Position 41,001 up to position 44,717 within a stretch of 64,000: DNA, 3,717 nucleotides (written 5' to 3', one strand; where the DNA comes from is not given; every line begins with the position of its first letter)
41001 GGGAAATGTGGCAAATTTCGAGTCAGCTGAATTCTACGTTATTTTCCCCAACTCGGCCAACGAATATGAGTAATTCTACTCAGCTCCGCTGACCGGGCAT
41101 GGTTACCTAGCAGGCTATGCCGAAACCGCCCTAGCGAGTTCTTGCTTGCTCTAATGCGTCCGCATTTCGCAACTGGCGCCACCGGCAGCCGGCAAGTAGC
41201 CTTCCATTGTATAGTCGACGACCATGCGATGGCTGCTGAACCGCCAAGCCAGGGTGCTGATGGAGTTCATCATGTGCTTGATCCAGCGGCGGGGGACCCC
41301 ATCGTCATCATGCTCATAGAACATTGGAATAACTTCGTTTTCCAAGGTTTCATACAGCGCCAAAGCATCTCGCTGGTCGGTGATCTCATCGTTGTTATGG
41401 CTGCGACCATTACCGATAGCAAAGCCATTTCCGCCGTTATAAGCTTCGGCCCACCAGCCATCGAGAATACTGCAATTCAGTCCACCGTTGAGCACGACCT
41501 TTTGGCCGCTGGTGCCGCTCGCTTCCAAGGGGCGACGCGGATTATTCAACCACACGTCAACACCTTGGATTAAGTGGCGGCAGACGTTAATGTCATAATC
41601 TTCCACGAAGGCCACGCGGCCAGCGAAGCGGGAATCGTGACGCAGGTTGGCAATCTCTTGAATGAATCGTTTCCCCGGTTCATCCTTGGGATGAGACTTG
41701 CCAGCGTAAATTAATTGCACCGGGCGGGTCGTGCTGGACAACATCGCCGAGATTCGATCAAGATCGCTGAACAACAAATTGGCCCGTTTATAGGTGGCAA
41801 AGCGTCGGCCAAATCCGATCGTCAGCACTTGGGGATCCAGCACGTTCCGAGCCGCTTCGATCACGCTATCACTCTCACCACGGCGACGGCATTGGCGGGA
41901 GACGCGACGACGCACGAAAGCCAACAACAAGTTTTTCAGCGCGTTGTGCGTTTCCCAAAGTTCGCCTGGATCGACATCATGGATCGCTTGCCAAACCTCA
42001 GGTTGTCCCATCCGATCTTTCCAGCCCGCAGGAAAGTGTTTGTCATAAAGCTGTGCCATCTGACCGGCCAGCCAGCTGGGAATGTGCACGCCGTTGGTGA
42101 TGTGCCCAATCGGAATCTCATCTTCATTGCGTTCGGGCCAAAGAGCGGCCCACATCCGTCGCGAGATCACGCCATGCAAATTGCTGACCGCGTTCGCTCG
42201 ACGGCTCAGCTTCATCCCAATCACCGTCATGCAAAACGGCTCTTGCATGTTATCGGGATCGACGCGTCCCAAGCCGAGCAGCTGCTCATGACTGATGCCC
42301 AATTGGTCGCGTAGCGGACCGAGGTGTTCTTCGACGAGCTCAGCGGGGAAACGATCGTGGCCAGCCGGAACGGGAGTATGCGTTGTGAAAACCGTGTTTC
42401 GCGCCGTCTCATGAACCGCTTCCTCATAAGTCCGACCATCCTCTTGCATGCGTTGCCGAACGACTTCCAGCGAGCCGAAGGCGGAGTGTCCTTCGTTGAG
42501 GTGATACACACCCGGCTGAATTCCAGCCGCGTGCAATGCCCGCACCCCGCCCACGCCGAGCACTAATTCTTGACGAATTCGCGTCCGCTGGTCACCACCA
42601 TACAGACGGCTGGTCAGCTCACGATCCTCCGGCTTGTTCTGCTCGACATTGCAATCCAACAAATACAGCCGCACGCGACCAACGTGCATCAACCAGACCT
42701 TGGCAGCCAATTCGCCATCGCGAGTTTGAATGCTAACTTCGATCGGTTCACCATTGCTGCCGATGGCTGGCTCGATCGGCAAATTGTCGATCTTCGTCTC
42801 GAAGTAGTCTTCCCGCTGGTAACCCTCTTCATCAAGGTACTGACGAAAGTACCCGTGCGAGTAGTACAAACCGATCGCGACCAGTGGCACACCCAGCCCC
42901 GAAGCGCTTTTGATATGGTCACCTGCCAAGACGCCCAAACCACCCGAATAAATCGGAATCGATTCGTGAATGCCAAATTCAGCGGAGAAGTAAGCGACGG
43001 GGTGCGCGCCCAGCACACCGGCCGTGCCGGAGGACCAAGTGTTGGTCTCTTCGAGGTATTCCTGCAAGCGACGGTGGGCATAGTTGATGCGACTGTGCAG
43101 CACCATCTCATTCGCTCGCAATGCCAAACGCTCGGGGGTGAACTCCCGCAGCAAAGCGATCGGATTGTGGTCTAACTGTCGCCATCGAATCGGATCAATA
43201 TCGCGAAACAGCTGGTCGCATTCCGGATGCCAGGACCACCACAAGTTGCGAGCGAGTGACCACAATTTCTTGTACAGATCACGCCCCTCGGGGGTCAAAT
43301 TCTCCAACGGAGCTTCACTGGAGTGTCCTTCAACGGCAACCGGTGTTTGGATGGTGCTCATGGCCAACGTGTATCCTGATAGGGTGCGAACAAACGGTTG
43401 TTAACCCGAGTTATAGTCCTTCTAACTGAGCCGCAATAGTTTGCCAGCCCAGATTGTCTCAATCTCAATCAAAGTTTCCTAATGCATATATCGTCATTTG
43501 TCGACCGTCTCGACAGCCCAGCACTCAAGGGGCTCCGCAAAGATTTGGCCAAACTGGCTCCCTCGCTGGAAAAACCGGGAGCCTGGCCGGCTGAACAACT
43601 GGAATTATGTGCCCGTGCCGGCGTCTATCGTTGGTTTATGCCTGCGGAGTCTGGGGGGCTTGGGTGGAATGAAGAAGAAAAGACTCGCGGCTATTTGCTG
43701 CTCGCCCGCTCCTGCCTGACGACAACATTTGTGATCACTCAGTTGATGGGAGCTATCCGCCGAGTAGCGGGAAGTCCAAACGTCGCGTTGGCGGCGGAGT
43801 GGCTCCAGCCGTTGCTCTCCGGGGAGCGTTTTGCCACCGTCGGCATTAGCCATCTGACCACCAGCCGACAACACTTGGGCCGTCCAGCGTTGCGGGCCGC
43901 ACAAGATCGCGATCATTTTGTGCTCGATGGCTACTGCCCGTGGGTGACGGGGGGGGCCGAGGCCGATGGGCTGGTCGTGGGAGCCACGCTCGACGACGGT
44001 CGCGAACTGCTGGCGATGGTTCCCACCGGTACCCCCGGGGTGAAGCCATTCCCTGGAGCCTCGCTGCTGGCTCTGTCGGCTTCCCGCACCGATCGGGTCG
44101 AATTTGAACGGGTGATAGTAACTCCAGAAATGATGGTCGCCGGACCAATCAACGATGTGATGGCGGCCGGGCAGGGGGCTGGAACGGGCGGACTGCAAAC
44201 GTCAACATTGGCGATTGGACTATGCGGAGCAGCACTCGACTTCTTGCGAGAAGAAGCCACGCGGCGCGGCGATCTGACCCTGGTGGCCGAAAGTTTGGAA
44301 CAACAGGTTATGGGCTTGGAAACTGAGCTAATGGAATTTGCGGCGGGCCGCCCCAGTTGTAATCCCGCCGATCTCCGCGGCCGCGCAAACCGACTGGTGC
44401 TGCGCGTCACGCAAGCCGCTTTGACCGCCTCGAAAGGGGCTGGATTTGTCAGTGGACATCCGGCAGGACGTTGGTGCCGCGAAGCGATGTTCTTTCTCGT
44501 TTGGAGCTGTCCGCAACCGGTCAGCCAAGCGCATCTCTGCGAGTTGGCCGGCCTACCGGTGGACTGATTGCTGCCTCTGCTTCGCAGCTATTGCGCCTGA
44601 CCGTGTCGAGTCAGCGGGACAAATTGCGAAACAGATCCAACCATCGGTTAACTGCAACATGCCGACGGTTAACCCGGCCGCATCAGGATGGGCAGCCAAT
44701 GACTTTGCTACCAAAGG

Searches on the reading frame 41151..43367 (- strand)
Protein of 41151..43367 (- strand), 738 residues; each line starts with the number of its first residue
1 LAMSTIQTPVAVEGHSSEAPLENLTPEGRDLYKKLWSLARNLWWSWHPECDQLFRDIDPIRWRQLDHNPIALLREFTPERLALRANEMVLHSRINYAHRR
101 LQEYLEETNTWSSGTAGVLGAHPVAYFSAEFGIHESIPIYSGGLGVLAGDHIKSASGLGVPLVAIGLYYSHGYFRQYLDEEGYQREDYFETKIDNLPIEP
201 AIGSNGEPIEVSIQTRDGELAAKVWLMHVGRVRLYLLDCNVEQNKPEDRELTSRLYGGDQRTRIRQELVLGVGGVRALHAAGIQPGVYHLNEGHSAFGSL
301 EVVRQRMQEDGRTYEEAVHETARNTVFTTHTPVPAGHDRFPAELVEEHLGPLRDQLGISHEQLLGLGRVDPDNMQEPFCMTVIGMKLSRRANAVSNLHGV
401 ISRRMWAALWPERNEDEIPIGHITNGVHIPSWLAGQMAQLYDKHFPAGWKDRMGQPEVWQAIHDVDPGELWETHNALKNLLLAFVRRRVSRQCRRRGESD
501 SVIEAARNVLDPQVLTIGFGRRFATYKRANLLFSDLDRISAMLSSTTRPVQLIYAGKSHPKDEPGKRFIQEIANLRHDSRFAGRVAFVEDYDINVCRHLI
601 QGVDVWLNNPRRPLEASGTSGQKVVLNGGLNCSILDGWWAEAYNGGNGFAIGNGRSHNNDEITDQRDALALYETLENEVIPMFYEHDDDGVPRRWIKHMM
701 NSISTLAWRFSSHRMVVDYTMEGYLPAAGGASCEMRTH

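Call 73: search_protein_families(library=pfam, proteins=[window:41151-43367:-], max_evalue=0.001)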
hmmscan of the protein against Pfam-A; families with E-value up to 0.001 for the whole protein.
window:41151-43367:- (738 aa): 2 families
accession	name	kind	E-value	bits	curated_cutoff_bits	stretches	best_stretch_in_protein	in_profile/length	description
PF11897.13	DUF3417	-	1.8e-28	99.6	25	1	33-137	6-109/109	Protein of unknown function (DUF3417)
PF00343.26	Phosphorylase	-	1e-21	77.3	27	2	288-638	220-580/713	Carbohydrate phosphorylase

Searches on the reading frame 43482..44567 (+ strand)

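Call 73: search_protein_families(library=pfam, proteins=[window:43482-44567:+], max_evalue=0.001)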
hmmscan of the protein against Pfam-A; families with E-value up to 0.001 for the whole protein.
window:43482-44567:+ (361 aa): 2 families
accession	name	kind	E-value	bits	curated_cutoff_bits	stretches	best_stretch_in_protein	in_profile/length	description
PF02770.24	Acyl-CoA_dh_M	-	0.00019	22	33.3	1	139-211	21-97/97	Acyl-CoA dehydrogenase, middle domain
PF02771.21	Acyl-CoA_dh_N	-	0.0007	20.4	22.9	0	19-115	16-113/113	Acyl-CoA dehydrogenase, N-terminal domain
